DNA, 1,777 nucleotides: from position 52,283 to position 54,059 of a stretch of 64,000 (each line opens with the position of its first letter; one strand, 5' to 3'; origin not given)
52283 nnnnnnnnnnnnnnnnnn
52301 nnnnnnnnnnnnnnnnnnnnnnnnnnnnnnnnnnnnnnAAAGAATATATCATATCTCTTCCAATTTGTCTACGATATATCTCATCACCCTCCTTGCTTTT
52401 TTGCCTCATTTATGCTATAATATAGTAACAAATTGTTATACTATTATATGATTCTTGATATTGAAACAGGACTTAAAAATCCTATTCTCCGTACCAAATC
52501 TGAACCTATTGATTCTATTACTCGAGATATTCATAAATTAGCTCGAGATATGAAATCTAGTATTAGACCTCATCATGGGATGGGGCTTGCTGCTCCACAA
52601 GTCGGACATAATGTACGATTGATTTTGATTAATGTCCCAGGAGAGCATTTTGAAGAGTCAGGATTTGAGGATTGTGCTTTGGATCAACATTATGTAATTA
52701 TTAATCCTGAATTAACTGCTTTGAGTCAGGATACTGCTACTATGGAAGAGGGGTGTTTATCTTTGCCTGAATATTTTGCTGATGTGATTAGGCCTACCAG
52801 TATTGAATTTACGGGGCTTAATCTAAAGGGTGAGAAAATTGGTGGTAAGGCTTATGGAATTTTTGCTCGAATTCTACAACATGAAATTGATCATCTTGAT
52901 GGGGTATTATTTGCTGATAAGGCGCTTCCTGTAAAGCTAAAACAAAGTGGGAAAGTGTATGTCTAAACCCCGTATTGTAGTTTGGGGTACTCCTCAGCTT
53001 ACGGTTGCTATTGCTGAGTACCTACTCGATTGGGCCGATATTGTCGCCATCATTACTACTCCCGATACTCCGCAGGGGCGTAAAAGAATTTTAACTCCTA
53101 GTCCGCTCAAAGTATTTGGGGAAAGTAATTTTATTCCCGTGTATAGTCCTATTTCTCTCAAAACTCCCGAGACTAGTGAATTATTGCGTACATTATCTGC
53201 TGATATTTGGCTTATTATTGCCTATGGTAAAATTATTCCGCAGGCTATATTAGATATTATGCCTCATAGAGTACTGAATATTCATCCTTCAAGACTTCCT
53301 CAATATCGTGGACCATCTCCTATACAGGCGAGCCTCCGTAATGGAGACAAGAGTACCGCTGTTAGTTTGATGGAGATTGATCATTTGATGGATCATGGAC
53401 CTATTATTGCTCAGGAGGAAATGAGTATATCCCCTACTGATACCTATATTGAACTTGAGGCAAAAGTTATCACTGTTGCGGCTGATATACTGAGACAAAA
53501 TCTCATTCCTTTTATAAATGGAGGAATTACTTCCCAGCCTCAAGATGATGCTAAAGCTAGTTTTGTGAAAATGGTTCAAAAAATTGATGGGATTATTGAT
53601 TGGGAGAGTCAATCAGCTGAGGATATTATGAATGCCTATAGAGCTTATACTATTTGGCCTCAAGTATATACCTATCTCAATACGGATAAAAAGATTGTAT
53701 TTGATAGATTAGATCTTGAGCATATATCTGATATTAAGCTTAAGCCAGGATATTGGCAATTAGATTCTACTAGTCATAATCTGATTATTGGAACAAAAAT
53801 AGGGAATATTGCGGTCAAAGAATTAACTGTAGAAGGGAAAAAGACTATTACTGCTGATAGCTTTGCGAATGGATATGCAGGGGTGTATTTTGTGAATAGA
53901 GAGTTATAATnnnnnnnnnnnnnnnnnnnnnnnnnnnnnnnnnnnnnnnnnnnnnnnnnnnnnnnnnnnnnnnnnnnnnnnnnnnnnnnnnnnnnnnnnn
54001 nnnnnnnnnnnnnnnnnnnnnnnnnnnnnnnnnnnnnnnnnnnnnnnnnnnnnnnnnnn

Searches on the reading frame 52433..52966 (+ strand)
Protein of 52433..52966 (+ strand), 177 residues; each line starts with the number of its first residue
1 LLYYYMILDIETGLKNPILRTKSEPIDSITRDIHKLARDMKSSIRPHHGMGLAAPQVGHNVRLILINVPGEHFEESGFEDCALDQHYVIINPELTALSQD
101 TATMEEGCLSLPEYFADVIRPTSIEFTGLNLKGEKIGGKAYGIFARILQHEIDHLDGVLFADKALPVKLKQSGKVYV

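Call 15: search_protein_families(library=pfam, proteins=[window:52433-52966:+], max_evalue=0.01)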
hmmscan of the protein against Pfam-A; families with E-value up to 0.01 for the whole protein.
window:52433-52966:+ (177 aa): 1 family
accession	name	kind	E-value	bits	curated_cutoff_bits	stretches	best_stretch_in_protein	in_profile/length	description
PF01327.26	Pep_deformylase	-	2.5e-44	151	22.8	1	15-166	8-152/156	Polypeptide deformylase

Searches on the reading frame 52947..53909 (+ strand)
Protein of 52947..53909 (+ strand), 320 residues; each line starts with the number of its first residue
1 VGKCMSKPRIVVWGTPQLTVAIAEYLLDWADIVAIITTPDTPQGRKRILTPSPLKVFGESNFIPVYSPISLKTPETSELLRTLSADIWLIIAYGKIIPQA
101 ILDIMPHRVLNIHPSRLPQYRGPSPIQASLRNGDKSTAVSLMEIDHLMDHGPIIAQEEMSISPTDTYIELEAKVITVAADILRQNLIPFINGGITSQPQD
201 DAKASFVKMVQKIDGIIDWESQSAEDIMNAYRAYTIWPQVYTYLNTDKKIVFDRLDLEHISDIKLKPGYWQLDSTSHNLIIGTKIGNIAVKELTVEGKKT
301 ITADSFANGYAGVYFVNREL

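Call 15: search_protein_families(library=pfam, proteins=[window:52947-53909:+], max_evalue=0.01)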
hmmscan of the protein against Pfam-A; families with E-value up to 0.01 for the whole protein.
window:52947-53909:+ (320 aa): 3 families
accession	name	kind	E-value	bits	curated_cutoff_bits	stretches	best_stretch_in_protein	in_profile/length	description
PF00551.24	Formyl_trans_N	-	4.8e-34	118.1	26.1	1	30-182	28-177/181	Formyl transferase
PF02911.23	Formyl_trans_C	-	3.7e-16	59.6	21.1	1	211-310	3-99/100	Formyl transferase, C-terminal domain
PF05775.19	AfaD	-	0.0035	18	30.8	1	230-306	21-98/104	Enterobacteria AfaD invasin protein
